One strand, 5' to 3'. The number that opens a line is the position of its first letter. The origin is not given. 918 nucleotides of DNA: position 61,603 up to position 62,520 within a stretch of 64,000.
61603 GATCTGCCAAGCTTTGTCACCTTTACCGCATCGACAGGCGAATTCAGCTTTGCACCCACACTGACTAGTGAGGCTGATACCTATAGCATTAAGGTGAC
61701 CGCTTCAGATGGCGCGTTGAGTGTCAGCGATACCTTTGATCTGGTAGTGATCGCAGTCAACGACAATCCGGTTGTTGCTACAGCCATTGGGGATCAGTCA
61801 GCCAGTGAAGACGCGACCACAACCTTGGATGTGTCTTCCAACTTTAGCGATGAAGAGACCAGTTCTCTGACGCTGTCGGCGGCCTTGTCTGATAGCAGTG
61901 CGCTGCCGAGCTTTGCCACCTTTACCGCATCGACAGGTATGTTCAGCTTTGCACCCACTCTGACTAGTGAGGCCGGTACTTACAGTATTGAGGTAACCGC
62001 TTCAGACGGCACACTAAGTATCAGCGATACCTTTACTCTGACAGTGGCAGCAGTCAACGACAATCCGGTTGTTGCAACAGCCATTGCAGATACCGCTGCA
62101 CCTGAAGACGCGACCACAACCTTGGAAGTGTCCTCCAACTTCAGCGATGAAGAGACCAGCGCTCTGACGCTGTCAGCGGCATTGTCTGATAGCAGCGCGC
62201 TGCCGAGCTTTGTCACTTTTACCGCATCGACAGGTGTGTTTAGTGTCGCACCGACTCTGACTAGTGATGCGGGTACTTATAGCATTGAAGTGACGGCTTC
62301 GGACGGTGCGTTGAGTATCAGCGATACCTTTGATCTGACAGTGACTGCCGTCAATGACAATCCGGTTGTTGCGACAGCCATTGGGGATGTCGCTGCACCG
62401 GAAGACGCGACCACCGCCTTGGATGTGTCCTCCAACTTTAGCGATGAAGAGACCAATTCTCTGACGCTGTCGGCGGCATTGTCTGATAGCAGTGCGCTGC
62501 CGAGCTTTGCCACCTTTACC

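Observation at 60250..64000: Near-identical 300-bp tandem coding repeats in gene 3, sharing units with gene 2: a recombination and size-variation hotspot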

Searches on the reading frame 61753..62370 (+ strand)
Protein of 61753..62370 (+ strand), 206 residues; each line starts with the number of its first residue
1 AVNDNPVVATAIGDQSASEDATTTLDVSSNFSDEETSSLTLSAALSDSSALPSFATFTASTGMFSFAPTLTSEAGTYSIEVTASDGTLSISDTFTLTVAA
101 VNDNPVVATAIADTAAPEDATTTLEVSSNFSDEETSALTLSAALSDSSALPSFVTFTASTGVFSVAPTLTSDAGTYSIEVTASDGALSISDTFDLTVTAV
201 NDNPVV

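Call 45: search_solved_structures(query=A2, max_evalue=0.01)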
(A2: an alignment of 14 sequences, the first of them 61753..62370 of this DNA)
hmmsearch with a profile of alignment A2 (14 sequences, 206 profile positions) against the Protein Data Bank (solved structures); distinct sequences matched with E-value up to 0.01: 10.
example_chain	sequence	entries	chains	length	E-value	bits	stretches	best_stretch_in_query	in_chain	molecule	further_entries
5szn_A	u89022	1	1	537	1.6e-08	37.8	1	72-186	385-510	Protocadherin gamma A9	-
8vy2_A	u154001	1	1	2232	6.2e-07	32.6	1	58-202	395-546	Cadherin EGF LAG seven-pass G-type receptor 1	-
1l3w_A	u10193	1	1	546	7e-07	32.4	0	22-107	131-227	EP-cadherin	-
1q55_A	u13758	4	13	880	3.4e-06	30.2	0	22-107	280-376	EP-cadherin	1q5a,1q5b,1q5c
5v5x_A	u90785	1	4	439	8.1e-06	28.9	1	73-203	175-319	MCG133388, isoform CRA_y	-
7sz8_A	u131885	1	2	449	8.9e-06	28.8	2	72-202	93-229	Cadherin EGF LAG seven-pass G-type receptor 1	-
5szm_A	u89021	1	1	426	0.00037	23.5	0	73-203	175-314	PcdhgA8 or protocadherin gamma A8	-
5szl_A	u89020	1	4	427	0.00038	23.5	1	75-203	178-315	PROTOCADHERIN GAMMA A1 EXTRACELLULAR CADHERIN DOMAINS 1-4, Protein Pcdhga1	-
6bxu_A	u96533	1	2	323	0.0005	23.1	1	60-204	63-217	Protocadherin-15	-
6pgw_A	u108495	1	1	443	0.0026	20.8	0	73-205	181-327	Protocadherin-19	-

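Call 46: search_solved_structures(query=A2, max_evalue=0.00001, show_alignments=3)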
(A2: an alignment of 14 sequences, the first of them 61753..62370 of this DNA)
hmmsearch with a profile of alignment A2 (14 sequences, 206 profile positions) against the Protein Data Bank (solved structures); distinct sequences matched with E-value up to 0.00001: 6.
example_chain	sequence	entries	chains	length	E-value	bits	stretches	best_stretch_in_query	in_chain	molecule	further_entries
5szn_A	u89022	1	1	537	1.6e-08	37.8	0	72-186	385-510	Protocadherin gamma A9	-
8vy2_A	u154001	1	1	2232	6.2e-07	32.6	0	58-202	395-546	Cadherin EGF LAG seven-pass G-type receptor 1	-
1l3w_A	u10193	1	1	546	7e-07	32.4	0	22-107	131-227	EP-cadherin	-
1q55_A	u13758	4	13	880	3.4e-06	30.2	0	22-107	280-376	EP-cadherin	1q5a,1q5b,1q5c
5v5x_A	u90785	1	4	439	8.1e-06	28.9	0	73-203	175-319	MCG133388, isoform CRA_y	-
7sz8_A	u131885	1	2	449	8.9e-06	28.8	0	72-202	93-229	Cadherin EGF LAG seven-pass G-type receptor 1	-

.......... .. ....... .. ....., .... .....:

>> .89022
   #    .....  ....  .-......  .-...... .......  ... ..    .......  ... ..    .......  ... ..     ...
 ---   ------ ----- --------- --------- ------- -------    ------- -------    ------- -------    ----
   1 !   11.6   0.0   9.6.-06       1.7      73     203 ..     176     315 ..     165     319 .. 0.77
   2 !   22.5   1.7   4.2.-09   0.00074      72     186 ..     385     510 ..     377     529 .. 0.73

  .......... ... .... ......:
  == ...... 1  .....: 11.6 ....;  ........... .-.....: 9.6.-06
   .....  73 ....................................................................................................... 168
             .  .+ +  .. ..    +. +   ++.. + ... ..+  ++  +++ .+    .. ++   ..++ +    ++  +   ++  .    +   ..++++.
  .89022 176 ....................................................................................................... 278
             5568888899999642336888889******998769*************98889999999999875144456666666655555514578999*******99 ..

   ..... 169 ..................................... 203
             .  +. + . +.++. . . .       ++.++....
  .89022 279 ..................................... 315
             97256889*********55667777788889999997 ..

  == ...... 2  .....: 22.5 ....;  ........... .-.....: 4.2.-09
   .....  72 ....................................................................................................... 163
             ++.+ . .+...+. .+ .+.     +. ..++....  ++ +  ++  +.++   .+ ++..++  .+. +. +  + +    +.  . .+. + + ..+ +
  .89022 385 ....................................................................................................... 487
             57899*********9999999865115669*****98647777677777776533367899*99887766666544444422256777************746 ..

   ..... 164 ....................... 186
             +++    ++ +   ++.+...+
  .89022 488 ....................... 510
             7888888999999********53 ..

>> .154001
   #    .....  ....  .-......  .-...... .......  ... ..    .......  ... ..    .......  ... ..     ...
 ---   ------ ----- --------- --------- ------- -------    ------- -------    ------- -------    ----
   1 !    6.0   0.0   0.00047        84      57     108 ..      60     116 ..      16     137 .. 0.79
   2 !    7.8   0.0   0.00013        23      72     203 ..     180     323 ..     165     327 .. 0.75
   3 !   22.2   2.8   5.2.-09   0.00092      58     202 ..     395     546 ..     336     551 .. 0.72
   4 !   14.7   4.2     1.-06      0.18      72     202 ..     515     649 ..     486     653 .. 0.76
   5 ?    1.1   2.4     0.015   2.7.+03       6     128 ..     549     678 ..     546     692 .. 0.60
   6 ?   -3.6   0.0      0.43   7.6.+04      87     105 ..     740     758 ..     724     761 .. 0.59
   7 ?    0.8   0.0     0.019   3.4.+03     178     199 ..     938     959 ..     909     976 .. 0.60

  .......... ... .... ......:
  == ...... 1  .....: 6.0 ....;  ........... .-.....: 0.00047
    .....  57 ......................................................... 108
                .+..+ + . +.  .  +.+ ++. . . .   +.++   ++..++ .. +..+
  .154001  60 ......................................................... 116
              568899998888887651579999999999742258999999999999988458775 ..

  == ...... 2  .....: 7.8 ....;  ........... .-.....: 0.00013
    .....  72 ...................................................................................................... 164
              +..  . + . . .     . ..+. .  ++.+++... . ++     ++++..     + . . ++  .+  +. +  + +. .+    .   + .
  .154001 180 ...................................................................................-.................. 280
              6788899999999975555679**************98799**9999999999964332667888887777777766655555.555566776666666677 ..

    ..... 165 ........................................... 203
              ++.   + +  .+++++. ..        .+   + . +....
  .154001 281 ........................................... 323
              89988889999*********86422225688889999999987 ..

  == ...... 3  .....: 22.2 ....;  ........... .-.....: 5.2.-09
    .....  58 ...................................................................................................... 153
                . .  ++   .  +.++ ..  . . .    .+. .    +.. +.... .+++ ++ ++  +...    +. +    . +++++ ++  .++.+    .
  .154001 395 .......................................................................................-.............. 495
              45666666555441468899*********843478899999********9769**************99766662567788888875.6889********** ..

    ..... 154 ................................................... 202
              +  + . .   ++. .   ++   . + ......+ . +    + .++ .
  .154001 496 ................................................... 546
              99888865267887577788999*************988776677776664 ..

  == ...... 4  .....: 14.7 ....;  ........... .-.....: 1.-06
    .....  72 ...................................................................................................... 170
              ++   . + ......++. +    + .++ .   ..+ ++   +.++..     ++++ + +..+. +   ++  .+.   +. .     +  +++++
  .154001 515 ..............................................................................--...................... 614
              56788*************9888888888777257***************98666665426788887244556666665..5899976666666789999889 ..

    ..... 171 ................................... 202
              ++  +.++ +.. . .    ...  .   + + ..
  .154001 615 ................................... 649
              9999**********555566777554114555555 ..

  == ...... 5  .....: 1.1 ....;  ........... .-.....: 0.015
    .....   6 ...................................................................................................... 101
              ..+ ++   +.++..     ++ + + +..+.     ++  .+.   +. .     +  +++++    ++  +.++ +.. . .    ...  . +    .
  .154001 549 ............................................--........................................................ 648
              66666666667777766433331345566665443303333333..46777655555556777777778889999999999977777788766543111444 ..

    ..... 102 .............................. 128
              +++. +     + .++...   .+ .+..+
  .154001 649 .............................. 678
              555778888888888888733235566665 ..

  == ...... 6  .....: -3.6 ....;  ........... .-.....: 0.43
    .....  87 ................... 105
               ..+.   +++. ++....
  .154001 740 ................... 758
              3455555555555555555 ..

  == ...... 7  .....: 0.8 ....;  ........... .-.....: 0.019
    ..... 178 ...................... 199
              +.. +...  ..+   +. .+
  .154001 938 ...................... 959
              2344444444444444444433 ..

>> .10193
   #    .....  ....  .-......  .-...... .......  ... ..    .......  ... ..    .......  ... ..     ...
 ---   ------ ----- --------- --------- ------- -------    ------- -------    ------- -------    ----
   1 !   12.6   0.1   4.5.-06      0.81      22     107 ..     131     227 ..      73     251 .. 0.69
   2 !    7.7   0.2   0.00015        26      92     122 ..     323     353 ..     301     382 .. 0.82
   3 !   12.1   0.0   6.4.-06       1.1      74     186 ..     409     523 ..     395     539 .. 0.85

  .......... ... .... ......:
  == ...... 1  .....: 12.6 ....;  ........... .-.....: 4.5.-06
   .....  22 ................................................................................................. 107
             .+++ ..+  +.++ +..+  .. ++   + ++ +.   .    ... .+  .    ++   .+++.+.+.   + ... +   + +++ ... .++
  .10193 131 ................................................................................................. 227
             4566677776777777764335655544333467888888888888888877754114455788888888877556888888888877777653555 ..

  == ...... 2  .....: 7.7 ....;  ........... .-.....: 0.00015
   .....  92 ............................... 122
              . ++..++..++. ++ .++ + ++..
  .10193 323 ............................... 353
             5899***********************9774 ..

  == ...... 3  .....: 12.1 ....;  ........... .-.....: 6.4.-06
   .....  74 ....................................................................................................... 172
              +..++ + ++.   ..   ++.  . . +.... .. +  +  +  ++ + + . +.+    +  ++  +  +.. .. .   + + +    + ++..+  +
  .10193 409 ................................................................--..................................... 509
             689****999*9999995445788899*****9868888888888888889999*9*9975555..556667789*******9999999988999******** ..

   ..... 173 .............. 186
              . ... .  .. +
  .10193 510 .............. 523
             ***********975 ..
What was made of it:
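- On Cadherin-like repeat: The unit-pair profile hits 5szn, 8vy2 and 1l3w (E 1.6e-8 to 7e-7) with the motifs aligned (calls 45, 46).
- Closest known: Eukaryotic cadherin and protocadherin ectodomains, and dystroglycan. Same: The repeat length is similar (about 100-110 aa), the fold is a beta-sandwich, and the linker motifs D-x-G / D-x-N-D-N-x-P / x-E-x align in register (calls 45, 46).
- The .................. motifs align with the cadherin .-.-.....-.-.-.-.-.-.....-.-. motifs (calls 45, 46).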

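Call 49: predict_structure(alignment_id=A2)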
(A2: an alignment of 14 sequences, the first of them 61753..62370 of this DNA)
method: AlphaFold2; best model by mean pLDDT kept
length: 206 residues; sequences in the alignment: 14
mean_pLDDT: 92.1   pTM: 0.71
mean pLDDT of the five models: 92.1, 91.5, 90.5, 89.8, 89.0
residues with pLDDT >= 90: 156; 70-90: 41; 50-70: 8; < 50: 1
segments of 3 or more residues with pLDDT < 50: none
pLDDT, mean of each block of 10 residues (from residue 1): 78 96 96 88 97 97 96 95 93 97 85 94 96 88 97 96 94 95 92 94 58
secondary structure, 60 per line:
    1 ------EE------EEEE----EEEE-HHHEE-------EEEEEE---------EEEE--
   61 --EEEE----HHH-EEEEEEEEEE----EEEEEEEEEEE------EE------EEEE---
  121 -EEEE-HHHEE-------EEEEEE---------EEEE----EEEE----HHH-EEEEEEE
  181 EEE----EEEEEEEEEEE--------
elements in order: E15-18 E23-26 E40-45 E55-58 E63-66 E75-84 E89-99 E114-117 E122-125 E139-144 E154-157 E162-165 E174-183 E188-198
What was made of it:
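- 60256..64000 (+): Tandem array of cadherin-like (He_PIG) units u0-u12, with a 297-bp period. Subtypes: 99 aa (A), 98 aa (B, with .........), 100 aa (T, with VNDTP............), and 103 aa (D, with DPDGDTL...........). The AlphaFold2 model of u5-u6 has pLDDT 92.1 and shows two 7-stranded beta-sandwiches (call 49).
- On Cadherin-like repeat: The AF2 model has pLDDT 92 and seven strands per unit (call 49).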

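Call 51: fold_search(model_id=the predicted structure, library=pdb)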
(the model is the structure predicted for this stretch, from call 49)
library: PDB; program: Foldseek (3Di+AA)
matches with E <= 10: 1968; with E <= 0.001: 619
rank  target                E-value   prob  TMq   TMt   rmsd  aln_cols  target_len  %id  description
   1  6dms                  6.7e-13  1.00  0.44  0.16   8.6       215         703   24  Endo-fucoidan hydrolase MfFcnA4_H294Q from glycoside hydrolase family 107 (released 2018-10-03)
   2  6dlh                  4.5e-12  1.00  0.43  0.16   8.5       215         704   24  Endo-fucoidan hydrolase MfFcnA4 from glycoside hydrolase family 107 (released 2018-10-03)
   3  9c3c_A                2.0e-10  1.00  0.44  0.24  12.9       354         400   12  Cryo-EM structure of native dystrophin-glycoprotein complex (DGC) (released 2024-10-23)
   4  4u7m                  9.0e-10  1.00  0.51  0.40   6.1       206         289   16  LRIG1 extracellular domain: Structure and Function Analysis (released 2015-04-08)
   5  2iep_A                1.2e-09  1.00  0.43  0.46   6.9       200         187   14  Crystal structure of immunoglobulin-like domains 1 and 2 of the receptor tyrosine kinase MuSK (released 2006-11-28)
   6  6sdb_B                1.6e-09  1.00  0.34  0.36  16.9       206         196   14  Chimeric titin Z1Z2 functionalized with a KLER exogenous peptide from decorin (released 2019-09-18)
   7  5i99                  1.7e-09  1.00  0.38  0.22   9.9       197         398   12  Crystal structure of mouse CNTN3 Ig5-Fn2 domains (released 2016-08-31)
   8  2a38_A                2.0e-09  1.00  0.57  0.59   4.9       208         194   15  Crystal structure of the N-Terminus of titin (released 2006-06-24)
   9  1ya5_B                2.1e-09  1.00  0.44  0.45   7.1       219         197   16  Crystal structure of the titin domains z1z2 in complex with telethonin (released 2005-12-20)
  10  6iaa_A                2.5e-09  1.00  0.41  0.13  11.0       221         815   17  hRobo2 ectodomain (released 2019-03-13)
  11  5e4i                  2.9e-09  1.00  0.45  0.28   7.3       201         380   16  Crystal structure of mouse CNTN5 Ig1-Ig4 domains (released 2016-08-31)
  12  1ya5_A                2.9e-09  1.00  0.46  0.47   6.9       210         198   14  Crystal structure of the titin domains z1z2 in complex with telethonin (released 2005-12-20)
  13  6fwx_A                2.9e-09  1.00  0.42  0.44   7.2       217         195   15  Chimeric titin Z1Z2-Z1Z2 tandem (Z1212) functionalized with a GRGDS exogenous peptide from fibronectin (released 2019-03-27)
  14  5xwu_A                3.0e-09  1.00  0.37  0.27  20.3       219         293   13  Crystal structure of PTPdelta Ig1-Ig3 in complex with SALM2 LRR-Ig (released 2018-06-06)
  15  6dns                  3.4e-09  1.00  0.39  0.15  13.9       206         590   23  Endo-fucoidan hydrolase MfFcnA9 from glycoside hydrolase family 107 (released 2018-10-03)
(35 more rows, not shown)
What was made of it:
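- Closest known: Eukaryotic cadherin and protocadherin ectodomains, and dystroglycan. Same: Dystroglycan is among the top fold matches (call 51).
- Its top fold matches are the tandem Ig/cadherin-like domains of the fucoidanase MfFcnA4, dystroglycan, titin and protocadherin-15 (calls 49, 51).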
